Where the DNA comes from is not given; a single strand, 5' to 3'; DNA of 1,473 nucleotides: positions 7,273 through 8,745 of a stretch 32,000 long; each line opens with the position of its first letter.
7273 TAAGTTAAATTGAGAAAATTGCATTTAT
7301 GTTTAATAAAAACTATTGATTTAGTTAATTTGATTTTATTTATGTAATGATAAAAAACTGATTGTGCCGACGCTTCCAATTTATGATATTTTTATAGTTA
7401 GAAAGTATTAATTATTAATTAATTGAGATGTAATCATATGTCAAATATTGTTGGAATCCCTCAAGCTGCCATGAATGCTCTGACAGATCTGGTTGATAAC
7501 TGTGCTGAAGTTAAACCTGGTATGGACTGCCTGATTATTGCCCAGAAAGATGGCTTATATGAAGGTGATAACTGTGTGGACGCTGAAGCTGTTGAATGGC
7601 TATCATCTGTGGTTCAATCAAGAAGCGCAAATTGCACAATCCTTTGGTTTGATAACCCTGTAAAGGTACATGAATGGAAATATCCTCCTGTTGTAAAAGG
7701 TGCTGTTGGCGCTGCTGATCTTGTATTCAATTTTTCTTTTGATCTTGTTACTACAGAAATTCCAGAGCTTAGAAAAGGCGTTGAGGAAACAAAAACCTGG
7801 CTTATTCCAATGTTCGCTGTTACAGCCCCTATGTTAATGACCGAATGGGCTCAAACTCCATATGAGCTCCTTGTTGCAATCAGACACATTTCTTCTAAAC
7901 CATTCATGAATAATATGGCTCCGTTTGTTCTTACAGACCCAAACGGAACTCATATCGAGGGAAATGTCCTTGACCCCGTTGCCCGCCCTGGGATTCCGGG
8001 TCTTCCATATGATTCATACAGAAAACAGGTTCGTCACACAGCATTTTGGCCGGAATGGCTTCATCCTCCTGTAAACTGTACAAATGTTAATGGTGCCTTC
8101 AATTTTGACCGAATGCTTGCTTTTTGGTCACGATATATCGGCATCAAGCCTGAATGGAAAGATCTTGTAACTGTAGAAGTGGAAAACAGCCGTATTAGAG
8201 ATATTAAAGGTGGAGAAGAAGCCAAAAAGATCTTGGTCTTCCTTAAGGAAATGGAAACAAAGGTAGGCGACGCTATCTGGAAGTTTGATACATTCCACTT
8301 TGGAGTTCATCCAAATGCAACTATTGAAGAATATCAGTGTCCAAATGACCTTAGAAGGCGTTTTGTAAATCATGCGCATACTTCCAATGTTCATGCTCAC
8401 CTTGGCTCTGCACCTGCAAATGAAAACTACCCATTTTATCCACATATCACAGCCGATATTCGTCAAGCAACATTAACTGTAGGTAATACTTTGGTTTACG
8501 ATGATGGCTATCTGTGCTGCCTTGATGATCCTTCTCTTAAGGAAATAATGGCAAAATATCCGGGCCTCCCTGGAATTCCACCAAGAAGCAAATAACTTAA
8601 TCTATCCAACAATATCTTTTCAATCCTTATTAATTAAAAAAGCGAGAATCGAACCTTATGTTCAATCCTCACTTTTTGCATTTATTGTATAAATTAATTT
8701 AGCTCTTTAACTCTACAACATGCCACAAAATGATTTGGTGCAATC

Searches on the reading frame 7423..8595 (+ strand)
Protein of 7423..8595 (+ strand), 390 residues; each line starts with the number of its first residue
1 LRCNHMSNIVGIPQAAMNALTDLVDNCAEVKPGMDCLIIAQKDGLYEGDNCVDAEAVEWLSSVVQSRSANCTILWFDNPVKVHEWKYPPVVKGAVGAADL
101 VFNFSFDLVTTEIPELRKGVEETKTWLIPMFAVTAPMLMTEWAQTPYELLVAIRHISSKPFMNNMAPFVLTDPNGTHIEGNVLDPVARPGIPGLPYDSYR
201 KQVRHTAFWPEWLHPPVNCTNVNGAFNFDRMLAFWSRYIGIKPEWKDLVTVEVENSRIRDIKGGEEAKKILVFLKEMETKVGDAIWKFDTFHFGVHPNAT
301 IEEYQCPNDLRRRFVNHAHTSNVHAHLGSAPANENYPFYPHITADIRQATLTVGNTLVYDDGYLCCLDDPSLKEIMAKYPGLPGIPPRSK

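Call 4: search_protein_families(library=pfam, proteins=[window:7423-8595:+], max_evalue=0.01)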
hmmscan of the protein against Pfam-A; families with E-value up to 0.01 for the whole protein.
window:7423-8595:+ (390 aa): 0 families

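Call 5: search_protein_families(library=ncbifam, proteins=[window:7423-8595:+], max_evalue=0.01)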
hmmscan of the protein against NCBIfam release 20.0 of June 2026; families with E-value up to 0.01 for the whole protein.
window:7423-8595:+ (390 aa): 0 families

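Call 11: search_solved_structures(query=window:7423-8595:+, max_evalue=1)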
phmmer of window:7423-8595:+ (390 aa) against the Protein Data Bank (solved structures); distinct sequences matched with E-value up to 1: 1.
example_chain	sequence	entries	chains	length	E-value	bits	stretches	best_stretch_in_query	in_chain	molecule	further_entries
6mvi_A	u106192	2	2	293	0.84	12.1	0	285-313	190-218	Endoglucanase V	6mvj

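Call 26: find_homologous_proteins(query=window:7423-8595:+, max_evalue=0.00001)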
Query window:7423-8595:+ (390 aa): 186 proteins with E <= 0.00001 among 1892 candidates; the best 120 are listed.
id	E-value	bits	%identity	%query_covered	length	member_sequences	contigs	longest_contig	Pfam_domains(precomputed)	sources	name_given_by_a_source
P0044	4.5e-244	828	89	99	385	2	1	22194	-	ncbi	-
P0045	8.7e-189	646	68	99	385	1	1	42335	-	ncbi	-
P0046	4.1e-180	618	65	98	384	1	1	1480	PF26233.1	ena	-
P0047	5.4e-180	617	65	98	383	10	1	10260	-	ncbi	-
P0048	2.0e-179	615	65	99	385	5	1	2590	PF26233.1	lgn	-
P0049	3.0e-178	611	65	99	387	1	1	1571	-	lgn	-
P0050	4.8e-178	611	65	98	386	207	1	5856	-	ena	-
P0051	2.3e-177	609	64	99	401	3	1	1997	-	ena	-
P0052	2.2e-176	605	64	98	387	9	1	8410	-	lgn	-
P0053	3.1e-176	605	64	97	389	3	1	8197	-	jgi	-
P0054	1.0e-175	603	64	98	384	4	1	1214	PF26233.1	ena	-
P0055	2.0e-175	602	65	97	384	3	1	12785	PF26233.1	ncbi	-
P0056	5.3e-174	597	64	95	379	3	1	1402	-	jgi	jgi:hypothetical protein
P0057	4.7e-173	594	63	99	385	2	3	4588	-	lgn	-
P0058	1.4e-171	589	62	98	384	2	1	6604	-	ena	-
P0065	4.1e-165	568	60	98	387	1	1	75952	PF26233.1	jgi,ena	-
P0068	7.8e-164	564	60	98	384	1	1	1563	PF26233.1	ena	-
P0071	3.4e-163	562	60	98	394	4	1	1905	PF26233.1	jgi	-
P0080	1.4e-160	553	59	98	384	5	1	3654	PF26233.1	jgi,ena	-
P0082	5.3e-160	551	60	98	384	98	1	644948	-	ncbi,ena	-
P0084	2.0e-159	549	59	98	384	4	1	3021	PF26233.1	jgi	-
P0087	5.7e-159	548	60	98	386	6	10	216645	-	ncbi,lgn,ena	-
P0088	2.9e-158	546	58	98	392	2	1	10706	PF26233.1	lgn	-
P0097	2.3e-156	539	57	98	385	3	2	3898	PF26233.1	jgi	jgi:hypothetical protein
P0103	6.8e-152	525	56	99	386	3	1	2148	PF26233.1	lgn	-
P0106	3.7e-150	519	54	98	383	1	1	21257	PF26233.1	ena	-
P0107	1.3e-149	517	55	99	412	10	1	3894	PF26233.1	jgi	jgi:hypothetical protein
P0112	2.2e-146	506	54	99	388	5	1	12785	PF26233.1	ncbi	-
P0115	1.2e-143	497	53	98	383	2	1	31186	PF26233.1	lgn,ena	-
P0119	2.6e-138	480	66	73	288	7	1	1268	PF26233.1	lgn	-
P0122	3.8e-137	476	51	98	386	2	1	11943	PF26233.1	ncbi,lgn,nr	ncbi:MAG: hypothetical protein K9J79_08130 [Desulfobacteraceae bacterium]|nr:hypothetical protein [D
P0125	8.7e-132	458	50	97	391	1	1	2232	PF26233.1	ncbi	-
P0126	1.0e-131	458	49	99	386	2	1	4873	PF26233.1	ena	-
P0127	1.2e-131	458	49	97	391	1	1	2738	PF26233.1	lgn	-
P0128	1.9e-130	454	49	97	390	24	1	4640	PF26233.1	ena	-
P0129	2.8e-130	453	51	97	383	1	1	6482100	PF26233.1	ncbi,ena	-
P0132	2.7e-129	450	49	98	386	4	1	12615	PF26233.1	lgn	-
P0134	1.2e-128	448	49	94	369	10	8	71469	PF26233.1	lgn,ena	-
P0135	8.3e-128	445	49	97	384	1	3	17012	PF26233.1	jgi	-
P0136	1.9e-127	444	48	98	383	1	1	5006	PF26233.1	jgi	jgi:hypothetical protein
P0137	4.8e-127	443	48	98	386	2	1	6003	PF26233.1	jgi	jgi:hypothetical protein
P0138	6.2e-127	442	49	97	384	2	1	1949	PF26233.1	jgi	jgi:hypothetical protein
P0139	7.3e-126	439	48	98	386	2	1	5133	PF26233.1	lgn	-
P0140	1.8e-125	438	49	97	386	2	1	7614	PF26233.1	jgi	jgi:hypothetical protein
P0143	2.7e-124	434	48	96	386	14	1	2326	PF26233.1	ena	-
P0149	3.0e-122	427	47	98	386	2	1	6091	PF26233.1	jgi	-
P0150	6.5e-122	426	48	97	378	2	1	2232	PF26233.1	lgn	-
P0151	5.2e-121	423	52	87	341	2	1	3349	PF26233.1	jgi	jgi:hypothetical protein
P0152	9.1e-121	422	47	96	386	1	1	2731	PF26233.1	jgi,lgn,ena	-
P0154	1.2e-119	418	47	99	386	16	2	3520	PF26233.1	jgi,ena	-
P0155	1.3e-119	418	47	96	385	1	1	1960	PF26233.1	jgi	-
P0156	3.3e-118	414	47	98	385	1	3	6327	PF26233.1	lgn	-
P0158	5.3e-117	410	46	99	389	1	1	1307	PF26233.1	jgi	jgi:hypothetical protein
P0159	2.8e-116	407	47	98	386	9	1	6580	PF26233.1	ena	-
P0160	1.1e-115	405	47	97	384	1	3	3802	PF26233.1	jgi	jgi:hypothetical protein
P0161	2.0e-115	405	47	99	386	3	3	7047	PF26233.1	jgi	jgi:hypothetical protein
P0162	3.0e-115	404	47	98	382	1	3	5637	PF26233.1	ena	-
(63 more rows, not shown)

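Call 27: search_protein_families(library=pfam, proteins=[P0046, P0129, window:7423-8595:+], max_evalue=10)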
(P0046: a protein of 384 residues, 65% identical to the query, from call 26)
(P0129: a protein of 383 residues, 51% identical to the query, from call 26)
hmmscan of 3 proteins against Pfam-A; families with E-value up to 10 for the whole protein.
P0046 (384 aa): 0 families

P0129 (383 aa): 0 families

window:7423-8595:+ (390 aa): 0 families

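Call 36: predict_structure(alignment_id=A1)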
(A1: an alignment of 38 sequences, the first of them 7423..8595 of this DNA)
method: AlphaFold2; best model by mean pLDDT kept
length: 390 residues; sequences in the alignment: 38
mean_pLDDT: 90.6   pTM: 0.89
mean pLDDT of the five models: 90.6, 90.5, 90.4, 89.5, 89.2
residues with pLDDT >= 90: 284; 70-90: 86; 50-70: 10; < 50: 10
segments of 3 or more residues with pLDDT < 50: 1-9
pLDDT, mean of each block of 10 residues (from residue 1): 40 96 98 97 67 92 98 87 81 96 89 86 95 94 96 93 96 98 87 83 90 87 98 90 95 98 97 95 96 91 90 91 93 89 93 97 94 96 83
secondary structure, 60 per line:
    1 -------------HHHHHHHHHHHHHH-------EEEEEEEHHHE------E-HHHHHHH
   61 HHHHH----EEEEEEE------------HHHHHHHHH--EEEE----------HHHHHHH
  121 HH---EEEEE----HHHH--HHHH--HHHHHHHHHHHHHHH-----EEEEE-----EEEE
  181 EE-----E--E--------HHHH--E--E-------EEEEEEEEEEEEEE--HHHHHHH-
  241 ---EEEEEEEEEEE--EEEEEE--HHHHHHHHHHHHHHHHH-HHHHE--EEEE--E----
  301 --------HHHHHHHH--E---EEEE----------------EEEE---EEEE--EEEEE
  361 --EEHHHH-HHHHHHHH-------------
elements in order: H14-27 E35-41 H54-65 E70-76 H89-97 E100-103 H114-122 E126-130 H135-138 H141-144 H147-161 E167-171 E177-182 H200-203 E217-230 H233-239 E244-254 E257-262 H265-281 H283-286 E290-293 H309-316 E323-326 E343-346 E350-353 E356-360 H365-368 H370-377
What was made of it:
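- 7438..8595 (+): NicX-fold / M29-fold metalloprotein (385 aa), divergently transcribed. Candidate upstream (ring-opening or isomerising) enzyme; function unproven. AF2 pLDDT 90.6 (call 36).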

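Call 40: fold_search(model_id=the predicted structure, library=pdb)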
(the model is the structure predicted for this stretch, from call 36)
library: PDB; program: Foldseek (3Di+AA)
matches with E <= 10: 1441; with E <= 0.001: 5
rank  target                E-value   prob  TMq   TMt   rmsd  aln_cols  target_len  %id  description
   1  7cn3_A                2.5e-19  1.00  0.59  0.66   5.3       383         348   14  2,5-dihydroxypridine Dioxygenase in complex with 2,5-dihydroxypridine and product N-formylmaleamic acid (released 2020-12-16)
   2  7cup_E                6.4e-18  1.00  0.58  0.64   6.0       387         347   13  Structure of 2,5-dihydroxypridine Dioxygenase from Pseudomonas putida KT2440 (released 2020-12-16)
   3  7cn3_C                7.2e-18  1.00  0.58  0.64   5.3       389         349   13  2,5-dihydroxypridine Dioxygenase in complex with 2,5-dihydroxypridine and product N-formylmaleamic acid (released 2020-12-16)
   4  1zjc                  1.0e-10  1.00  0.48  0.46   8.1       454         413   11  Aminopeptidase S from S. aureus (released 2005-06-07)
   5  4icr_A                1.3e-09  1.00  0.50  0.48   8.1       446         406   12  Structural basis for substrate recognition and reaction mechanism of bacterial aminopeptidase peps (released 2013-10-23)
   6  5fbh_A                1.5e-03  0.44  0.20  0.18  21.4       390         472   10  Crystal structure of the extracellular domain of human calcium sensing receptor with bound Gd3+ (released 2016-06-22)
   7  6mr6                  1.9e-03  0.96  0.19  0.18   7.9       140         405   15  E. coli cysteine desulfurase SufS H55A with a cysteine persulfide intermediate (released 2019-01-09)
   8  7rw3                  2.3e-03  0.96  0.19  0.19   7.9       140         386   16  E. coli cysteine desulfurase SufS N99D (released 2023-01-25)
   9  6o11                  2.3e-03  0.95  0.18  0.18   7.9       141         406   16  E. coli cysteine desulfurase SufS C364A with a Cys-aldimine intermediate (released 2019-06-26)
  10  7k34_C                2.3e-03  0.93  0.17  0.15   7.5       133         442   16  Crystal structure of L-threonine transaldolase from Pseudomonas fluorescens in internal aldimine state (released 2020-12-30)
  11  7rrn                  2.5e-03  0.96  0.19  0.18   7.9       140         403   15  E. coli cysteine desulfurase SufS R56A (released 2023-01-18)
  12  7k34_B                2.6e-03  0.95  0.17  0.16   7.6       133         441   16  Crystal structure of L-threonine transaldolase from Pseudomonas fluorescens in internal aldimine state (released 2020-12-30)
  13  6o12                  4.1e-03  0.93  0.19  0.18   7.9       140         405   15  E. coli cysteine desulfurase SufS H123A (released 2019-06-26)
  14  7k34_A                5.9e-03  0.91  0.17  0.16   7.5       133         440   16  Crystal structure of L-threonine transaldolase from Pseudomonas fluorescens in internal aldimine state (released 2020-12-30)
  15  4fr2                  6.3e-03  0.87  0.21  0.21   9.6       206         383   14  Alcohol dehydrogenase from Oenococcus oeni (released 2013-06-05)
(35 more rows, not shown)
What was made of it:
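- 7438..8595 (+): Foldseek: NicX 7cn3 E=2.5e-19, TM 0.59/0.66, then the aminopeptidases AmpS and PepS (call 40).
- On NicX (2,5-dihydroxypyridine 5,6-dioxygenase) for the flanking 383-385-aa proteins: Foldseek 7cn3 E=2.5e-19, TM 0.59/0.66 (call 40).
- Checked: However, the divergently transcribed neighbour (7438-8595) and its paralogue (14362-15513) have the NicX dioxygenase / M29 aminopeptidase fold (calls 36, 40).
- M29 aminopeptidases are the second-best structural matches (call 40). The top structural match is NicX (E=2.5e-19) (call 40).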

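Call 46: search_solved_structures(query=A1, max_evalue=10, show_alignments=3)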
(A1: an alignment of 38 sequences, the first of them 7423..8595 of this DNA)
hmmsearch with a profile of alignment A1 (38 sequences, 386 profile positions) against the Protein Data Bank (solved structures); distinct sequences matched with E-value up to 10: 2.
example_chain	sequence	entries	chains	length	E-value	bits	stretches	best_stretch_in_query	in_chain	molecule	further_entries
7cn3_A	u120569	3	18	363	0.083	15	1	238-296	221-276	2,5-dihydroxypyridine 5,6-dioxygenase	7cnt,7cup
6mrr_A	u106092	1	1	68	0.23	13.5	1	242-284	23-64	Foldit1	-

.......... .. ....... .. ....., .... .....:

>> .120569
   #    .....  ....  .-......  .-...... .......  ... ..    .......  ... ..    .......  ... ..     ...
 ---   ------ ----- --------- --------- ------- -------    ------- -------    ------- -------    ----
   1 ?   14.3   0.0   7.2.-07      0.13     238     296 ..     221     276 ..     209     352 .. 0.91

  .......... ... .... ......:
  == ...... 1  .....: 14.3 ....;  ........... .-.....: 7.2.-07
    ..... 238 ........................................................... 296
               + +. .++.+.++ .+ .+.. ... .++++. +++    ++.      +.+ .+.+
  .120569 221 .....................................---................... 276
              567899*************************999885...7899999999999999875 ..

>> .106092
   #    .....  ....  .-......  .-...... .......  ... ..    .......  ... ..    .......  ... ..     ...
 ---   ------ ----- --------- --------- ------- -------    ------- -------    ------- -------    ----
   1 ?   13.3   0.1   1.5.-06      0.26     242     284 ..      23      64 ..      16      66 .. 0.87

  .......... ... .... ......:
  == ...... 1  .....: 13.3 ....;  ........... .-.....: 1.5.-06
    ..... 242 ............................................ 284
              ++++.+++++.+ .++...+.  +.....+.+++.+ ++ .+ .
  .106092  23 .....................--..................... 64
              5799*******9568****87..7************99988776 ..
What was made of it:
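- Closest known: NicX, 2,5-dihydroxypyridine 5,6-dioxygenase. Same: One Fe-ligand His aligns (calls 40, 46).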

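Call 47: find_encoding_contigs(protein=P0129, flank=10000, max_places=1)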
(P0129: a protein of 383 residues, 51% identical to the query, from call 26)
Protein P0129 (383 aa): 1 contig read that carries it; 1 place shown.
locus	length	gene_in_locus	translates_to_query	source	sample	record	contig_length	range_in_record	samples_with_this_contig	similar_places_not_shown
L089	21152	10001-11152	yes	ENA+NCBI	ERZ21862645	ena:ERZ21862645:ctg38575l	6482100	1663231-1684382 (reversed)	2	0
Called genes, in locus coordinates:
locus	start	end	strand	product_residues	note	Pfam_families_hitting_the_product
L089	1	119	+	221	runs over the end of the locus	PF02985:HEAT (faint), PF13646:HEAT_2 (weak)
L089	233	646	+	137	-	-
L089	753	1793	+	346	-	PF12358:DUF3644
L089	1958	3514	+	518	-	PF05598:DUF772, PF01609:DDE_Tnp_1, PF13751:DDE_Tnp_1_6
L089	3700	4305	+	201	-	-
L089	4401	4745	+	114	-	-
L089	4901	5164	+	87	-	-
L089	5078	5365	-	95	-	-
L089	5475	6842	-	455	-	PF00078:RVT_1, PF08388:GIIM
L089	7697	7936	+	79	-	-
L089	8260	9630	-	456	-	-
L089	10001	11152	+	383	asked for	PF26233:NicX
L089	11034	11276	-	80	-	-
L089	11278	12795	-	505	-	PF13581:HATPase_c_2 (weak)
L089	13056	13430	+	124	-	-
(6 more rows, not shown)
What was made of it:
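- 7438..8595 (+): Homologues carry Pfam PF26233 'NicX' (calls 26, 47).
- On NicX (2,5-dihydroxypyridine 5,6-dioxygenase) for the flanking 383-385-aa proteins: Homologues are annotated PF26233 NicX (calls 26, 47).
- The Pfam NicX family is assigned to homologues (calls 26, 47).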

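Call 48: find_encoding_contigs(protein=P0082, flank=10000, max_places=1)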
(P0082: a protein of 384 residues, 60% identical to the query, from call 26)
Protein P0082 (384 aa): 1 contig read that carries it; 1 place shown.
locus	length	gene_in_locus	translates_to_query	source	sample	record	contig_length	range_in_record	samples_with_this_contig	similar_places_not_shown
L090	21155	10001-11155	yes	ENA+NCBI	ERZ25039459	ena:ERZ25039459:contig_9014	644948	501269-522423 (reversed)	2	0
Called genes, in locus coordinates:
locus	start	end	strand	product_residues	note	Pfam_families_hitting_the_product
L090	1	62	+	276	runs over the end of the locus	PF00378:ECH_1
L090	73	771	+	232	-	PF13549:ATP-grasp_5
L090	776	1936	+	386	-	PF02629:CoA_binding, PF13380:CoA_binding_2, PF13607:Succ_CoA_lig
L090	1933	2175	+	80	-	-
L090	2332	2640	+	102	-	-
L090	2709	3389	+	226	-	PF00072:Response_reg, PF00196:GerE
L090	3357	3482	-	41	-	-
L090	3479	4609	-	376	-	PF07730:HisKA_3, PF02518:HATPase_c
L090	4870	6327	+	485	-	PF03480:DctP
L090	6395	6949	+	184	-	PF04290:DctQ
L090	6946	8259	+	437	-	PF06808:DctM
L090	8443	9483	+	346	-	PF04909:Amidohydro_2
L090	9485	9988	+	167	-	PF12802:MarR_2 (weak)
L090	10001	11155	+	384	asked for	-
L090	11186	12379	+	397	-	PF10282:Lactonase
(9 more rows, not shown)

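Call 49: find_encoding_contigs(protein=P0087, flank=10000, max_places=1)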
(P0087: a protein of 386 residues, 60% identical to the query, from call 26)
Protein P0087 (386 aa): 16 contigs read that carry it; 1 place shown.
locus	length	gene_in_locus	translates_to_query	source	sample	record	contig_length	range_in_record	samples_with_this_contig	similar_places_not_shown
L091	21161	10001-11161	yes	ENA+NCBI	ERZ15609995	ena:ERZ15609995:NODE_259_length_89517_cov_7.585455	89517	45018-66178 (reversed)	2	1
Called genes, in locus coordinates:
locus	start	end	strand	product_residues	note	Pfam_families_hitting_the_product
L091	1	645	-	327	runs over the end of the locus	PF00756:Esterase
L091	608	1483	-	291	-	PF18089:DAPG_hydrolase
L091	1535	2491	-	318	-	PF00005:ABC_tran, PF08352:oligo_HPY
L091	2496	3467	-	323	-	PF00005:ABC_tran, PF13304:AAA_21 (weak), PF08352:oligo_HPY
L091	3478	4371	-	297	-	PF12911:OppC_N, PF00528:BPD_transp_1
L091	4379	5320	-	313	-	PF19300:BPD_transp_1_N, PF00528:BPD_transp_1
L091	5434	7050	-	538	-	PF00496:SBP_bac_5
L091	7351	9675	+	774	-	PF18435:EstA_Ig_like, PF25390:WD40_RLD, PF00415:RCC1 (weak), PF13540:RCC1_2, PF25390:WD40_RLD, PF00415:RCC1, PF13540:RCC1_2 (weak)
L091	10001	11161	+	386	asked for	-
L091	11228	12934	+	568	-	PF00496:SBP_bac_5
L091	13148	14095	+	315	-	PF19300:BPD_transp_1_N, PF00528:BPD_transp_1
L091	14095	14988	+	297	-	PF12911:OppC_N, PF00528:BPD_transp_1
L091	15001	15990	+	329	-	PF00005:ABC_tran, PF02463:SMC_N (weak), PF13304:AAA_21 (weak), PF08352:oligo_HPY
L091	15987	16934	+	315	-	PF00005:ABC_tran, PF08352:oligo_HPY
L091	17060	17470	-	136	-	PF02657:SufE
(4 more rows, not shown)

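Call 79: find_related_loci(query=A1, collection=metagenome_contigs, flank=8000)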
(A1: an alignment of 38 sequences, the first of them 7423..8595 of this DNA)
Query A1 (390 aa) in metagenome_contigs; peptide patterns used: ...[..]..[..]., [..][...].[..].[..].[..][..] (x = any residue, [..] = any of these).
457 stretches matched a pattern; 355 encode a relative of the query (tblastn E <= 1e-3); the best 80 are kept; 80 distinct loci.
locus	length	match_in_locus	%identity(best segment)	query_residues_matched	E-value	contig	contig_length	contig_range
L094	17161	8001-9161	66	2-388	0e+0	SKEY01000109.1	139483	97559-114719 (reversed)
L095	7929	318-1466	67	6-388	0e+0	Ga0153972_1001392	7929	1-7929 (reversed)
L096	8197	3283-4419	64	10-388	2e-176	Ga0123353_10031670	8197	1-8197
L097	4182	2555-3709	62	4-388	1e-179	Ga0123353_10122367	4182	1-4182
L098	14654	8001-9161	58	2-388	1e-167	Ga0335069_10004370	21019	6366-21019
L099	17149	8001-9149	60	6-388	2e-166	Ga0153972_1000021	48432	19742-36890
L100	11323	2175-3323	60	6-388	1e-165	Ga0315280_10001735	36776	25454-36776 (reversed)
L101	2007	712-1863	59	6-388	2e-179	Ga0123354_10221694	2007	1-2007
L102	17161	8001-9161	60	2-388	2e-165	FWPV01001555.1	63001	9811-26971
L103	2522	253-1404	59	6-388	2e-176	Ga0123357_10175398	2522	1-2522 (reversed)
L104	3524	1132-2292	60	2-388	2e-172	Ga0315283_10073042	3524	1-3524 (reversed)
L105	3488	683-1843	60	2-388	7e-173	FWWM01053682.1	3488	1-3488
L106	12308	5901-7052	59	6-388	6e-165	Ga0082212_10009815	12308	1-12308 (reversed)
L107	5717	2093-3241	59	6-388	1e-166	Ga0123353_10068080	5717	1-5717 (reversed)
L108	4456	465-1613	60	6-388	3e-169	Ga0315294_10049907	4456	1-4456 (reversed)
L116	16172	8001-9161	59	2-388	7e-161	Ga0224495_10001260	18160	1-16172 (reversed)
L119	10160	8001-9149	58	6-388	4e-160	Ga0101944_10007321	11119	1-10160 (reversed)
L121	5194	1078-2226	58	6-388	2e-161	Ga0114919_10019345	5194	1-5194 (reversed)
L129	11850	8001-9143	55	6-386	3e-156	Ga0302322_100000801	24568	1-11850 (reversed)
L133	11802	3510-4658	58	6-388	1e-153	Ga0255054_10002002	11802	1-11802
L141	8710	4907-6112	56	6-388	6e-152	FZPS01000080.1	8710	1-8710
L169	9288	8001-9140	48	10-390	1e-126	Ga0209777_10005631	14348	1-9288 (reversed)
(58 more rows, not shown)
